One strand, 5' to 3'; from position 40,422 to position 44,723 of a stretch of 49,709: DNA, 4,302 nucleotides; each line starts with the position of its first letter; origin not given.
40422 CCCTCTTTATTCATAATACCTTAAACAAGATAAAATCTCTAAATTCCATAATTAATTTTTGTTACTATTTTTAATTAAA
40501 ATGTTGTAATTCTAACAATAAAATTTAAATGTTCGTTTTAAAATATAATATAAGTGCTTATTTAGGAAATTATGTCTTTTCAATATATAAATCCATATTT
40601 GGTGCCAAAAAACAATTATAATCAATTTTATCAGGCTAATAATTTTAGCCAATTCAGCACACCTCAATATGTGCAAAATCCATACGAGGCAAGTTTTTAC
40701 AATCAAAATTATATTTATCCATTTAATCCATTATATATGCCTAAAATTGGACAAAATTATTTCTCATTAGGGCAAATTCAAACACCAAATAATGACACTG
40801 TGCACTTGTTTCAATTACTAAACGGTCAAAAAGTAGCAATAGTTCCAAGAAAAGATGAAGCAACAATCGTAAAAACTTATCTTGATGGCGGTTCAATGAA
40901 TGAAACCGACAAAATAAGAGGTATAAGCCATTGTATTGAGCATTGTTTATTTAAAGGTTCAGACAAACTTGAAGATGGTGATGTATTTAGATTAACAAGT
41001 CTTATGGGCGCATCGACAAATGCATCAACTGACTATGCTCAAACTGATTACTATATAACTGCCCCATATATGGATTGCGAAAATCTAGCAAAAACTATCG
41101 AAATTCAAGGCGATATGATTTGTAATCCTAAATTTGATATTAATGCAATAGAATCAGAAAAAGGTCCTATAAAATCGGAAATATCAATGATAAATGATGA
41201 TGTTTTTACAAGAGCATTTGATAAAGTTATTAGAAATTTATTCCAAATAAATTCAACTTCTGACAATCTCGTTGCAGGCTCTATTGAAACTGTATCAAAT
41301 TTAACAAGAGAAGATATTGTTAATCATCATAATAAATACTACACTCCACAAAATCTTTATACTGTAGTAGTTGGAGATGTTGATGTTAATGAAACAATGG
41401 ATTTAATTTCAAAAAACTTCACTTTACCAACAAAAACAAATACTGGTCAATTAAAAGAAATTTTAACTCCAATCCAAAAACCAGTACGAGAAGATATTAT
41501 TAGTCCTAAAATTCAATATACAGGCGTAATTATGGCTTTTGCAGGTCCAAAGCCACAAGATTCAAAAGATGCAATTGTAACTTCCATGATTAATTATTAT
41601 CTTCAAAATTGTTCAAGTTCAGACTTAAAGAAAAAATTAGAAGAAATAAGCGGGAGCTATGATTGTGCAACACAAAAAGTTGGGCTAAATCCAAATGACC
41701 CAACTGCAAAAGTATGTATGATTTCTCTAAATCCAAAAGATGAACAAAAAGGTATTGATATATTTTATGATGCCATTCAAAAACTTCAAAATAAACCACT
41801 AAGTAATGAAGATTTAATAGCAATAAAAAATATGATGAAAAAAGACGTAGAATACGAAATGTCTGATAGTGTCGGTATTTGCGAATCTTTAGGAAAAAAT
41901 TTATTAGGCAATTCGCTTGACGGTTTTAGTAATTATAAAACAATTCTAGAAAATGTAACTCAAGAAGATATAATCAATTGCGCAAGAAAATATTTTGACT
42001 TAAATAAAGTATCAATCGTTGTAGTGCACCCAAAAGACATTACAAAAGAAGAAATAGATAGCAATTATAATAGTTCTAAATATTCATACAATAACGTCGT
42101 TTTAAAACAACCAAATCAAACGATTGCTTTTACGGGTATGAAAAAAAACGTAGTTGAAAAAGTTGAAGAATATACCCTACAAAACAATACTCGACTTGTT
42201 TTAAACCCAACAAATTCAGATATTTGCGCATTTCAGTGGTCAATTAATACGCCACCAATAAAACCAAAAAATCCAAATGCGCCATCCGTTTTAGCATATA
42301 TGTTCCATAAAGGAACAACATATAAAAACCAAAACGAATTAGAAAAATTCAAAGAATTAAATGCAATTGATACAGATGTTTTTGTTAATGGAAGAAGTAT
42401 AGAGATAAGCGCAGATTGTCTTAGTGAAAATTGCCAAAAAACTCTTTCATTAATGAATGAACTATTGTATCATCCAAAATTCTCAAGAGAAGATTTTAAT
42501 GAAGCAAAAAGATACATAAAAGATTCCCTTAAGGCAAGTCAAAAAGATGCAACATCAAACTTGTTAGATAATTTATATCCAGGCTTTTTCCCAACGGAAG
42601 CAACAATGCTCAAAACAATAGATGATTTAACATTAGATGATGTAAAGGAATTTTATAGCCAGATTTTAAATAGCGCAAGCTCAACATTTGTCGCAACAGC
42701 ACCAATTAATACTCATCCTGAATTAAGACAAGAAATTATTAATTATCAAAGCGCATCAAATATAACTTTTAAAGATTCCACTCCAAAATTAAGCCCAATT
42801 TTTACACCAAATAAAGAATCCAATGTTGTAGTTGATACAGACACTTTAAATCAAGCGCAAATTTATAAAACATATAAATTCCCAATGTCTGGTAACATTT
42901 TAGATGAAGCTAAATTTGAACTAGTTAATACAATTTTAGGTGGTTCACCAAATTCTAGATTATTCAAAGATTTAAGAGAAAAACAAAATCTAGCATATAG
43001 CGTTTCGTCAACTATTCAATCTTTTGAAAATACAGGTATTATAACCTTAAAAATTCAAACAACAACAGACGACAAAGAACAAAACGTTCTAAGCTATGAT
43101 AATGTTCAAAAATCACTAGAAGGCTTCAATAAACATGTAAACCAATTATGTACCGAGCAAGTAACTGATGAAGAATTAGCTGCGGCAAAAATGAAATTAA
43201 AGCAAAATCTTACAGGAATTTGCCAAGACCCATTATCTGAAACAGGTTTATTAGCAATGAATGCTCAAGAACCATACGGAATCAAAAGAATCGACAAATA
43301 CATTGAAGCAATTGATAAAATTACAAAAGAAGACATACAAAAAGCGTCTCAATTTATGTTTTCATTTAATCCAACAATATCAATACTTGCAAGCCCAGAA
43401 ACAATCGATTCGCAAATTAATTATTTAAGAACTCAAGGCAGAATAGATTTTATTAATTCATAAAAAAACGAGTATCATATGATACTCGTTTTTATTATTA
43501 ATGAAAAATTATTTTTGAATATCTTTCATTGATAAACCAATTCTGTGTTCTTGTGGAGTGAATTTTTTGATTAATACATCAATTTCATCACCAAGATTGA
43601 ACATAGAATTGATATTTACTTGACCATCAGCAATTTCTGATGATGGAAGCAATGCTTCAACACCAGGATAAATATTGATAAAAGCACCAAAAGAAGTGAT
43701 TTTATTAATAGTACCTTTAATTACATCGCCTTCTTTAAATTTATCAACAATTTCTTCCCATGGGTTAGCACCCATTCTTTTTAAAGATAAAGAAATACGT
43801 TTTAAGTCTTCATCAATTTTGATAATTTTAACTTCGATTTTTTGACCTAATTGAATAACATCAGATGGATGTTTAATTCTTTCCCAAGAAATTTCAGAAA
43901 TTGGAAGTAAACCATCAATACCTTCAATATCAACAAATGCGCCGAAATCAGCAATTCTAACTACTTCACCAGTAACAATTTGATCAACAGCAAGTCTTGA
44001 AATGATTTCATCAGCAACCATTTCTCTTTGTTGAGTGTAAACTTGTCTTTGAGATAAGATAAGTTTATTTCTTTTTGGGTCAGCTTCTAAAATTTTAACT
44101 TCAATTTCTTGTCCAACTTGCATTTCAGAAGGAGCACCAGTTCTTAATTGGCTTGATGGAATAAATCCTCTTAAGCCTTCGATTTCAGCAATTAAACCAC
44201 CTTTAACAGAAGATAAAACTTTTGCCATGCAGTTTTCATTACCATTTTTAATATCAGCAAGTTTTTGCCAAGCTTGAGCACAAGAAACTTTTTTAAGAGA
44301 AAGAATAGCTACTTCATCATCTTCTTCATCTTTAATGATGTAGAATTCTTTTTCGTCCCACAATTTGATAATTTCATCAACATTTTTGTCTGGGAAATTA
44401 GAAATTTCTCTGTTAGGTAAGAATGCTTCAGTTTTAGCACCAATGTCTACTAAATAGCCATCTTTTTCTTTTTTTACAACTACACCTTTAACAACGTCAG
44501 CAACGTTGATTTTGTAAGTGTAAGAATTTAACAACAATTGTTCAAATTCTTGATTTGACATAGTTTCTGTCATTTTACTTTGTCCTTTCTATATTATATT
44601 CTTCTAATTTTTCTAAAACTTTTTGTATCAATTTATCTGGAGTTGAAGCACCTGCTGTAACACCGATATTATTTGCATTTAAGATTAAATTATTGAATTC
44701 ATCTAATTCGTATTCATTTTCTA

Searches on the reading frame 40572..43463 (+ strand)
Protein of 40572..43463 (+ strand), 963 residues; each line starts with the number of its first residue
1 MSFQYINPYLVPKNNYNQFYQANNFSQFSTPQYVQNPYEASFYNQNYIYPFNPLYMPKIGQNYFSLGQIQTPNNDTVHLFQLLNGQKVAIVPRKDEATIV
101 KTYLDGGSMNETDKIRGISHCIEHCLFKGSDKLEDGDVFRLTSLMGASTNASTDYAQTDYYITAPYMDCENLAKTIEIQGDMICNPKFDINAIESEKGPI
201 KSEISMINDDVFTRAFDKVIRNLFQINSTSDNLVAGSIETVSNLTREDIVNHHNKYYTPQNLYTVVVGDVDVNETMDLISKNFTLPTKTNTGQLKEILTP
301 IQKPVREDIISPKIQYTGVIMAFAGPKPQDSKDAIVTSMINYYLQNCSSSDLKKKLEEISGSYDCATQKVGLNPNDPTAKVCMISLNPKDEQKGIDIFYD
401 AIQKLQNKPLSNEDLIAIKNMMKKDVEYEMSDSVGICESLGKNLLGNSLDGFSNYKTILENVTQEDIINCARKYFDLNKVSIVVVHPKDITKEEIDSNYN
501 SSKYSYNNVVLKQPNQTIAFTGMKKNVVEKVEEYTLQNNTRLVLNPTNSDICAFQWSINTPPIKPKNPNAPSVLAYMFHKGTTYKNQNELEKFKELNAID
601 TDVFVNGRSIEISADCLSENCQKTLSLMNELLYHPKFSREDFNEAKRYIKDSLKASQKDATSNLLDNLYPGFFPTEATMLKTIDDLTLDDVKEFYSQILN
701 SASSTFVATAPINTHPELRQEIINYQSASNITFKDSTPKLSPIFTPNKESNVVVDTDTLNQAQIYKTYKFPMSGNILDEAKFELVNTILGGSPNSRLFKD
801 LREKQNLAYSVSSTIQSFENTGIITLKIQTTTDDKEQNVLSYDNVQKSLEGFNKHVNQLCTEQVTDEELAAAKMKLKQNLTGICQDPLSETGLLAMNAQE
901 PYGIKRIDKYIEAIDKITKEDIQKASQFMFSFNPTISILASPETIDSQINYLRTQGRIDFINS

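Call 30: search_protein_families(library=ncbifam, proteins=[window:40572-43463:+], max_evalue=0.00001)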
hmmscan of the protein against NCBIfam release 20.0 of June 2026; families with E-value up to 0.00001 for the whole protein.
window:40572-43463:+ (963 aa): 3 families
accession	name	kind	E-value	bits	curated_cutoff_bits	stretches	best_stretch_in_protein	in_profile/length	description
NF047422.1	YfmF_fam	equivalog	2e-44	152.1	285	2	621-927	98-399/412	EF-P 5-aminopentanol modification-associated protein YfmF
NF047421.1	YfmH_fam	equivalog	3.5e-37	128.6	250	1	75-488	8-424/425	EF-P 5-aminopentanol modification-associated protein YfmH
TIGR02110.1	PQQ_syn_pqqF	equivalog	2.3e-09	36.6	320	1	105-215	29-137/697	pyrroloquinoline quinone biosynthesis protein PqqF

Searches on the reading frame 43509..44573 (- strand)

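Call 30: search_protein_families(library=ncbifam, proteins=[window:43509-44573:-], max_evalue=0.00001)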
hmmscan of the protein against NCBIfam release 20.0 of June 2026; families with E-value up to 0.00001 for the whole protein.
window:43509-44573:- (354 aa): 31 families (the best 25 are shown)
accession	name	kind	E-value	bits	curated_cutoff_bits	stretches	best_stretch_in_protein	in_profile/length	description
NF005208.0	PRK06676.1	equivalog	3.2e-96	322.7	368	1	9-353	5-351/391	30S ribosomal protein S1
NF000907.0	PRK00087.1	equivalog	4.9e-96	322.4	624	1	5-353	283-636/671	bifunctional 4-hydroxy-3-methylbut-2-enyl diphosphate reductase/30S ribosomal protein S1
NF004952.0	PRK06299.1-2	equivalog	1.5e-93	314.1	524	1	5-353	28-377/580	30S ribosomal protein S1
TIGR00717.1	rpsA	equivalog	2.3e-81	273.9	577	1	9-353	2-346/516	30S ribosomal protein S1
NF005911.0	PRK07899.1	equivalog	1.5e-77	261.4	691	1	21-352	32-365/486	30S ribosomal protein S1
NF004953.0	PRK06299.1-3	equivalog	9.6e-73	245.4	720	1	4-353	26-372/580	30S ribosomal protein S1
NF004954.0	PRK06299.1-4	equivalog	4.5e-72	243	727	1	8-353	3-350/560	30S ribosomal protein S1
NF005639.0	PRK07400.1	equivalog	3.2e-70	236.5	460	2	6-277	14-277/318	30S ribosomal protein S1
NF004955.0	PRK06299.1-5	equivalog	1.9e-69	234.4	878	1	4-353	6-357/566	30S ribosomal protein S1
NF004951.0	PRK06299.1-1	equivalog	3e-61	207.4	918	1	8-352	3-349/556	30S ribosomal protein S1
NF010379.0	PRK13806.1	equivalog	9e-61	206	648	1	7-352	14-365/491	30S ribosomal protein S1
NF004956.0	PRK06299.1-6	equivalog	9.4e-56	189.5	711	2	219-353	309-444/554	30S ribosomal protein S1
NF005973.0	PRK08059.1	equivalog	2.7e-37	127.6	148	2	192-270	3-82/123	S1 domain-containing post-transcriptional regulator GSP13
NF040579.1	S1_dom_CvfD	subfamily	1.7e-34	118.5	117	2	196-270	3-78/113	CvfD/Ygs/GSP13 family RNA-binding post-transcriptional regulator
NF008805.1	PRK11824.1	equivalog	1.9e-34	119.1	471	2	177-266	593-682/683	polyribonucleotide nucleotidyltransferase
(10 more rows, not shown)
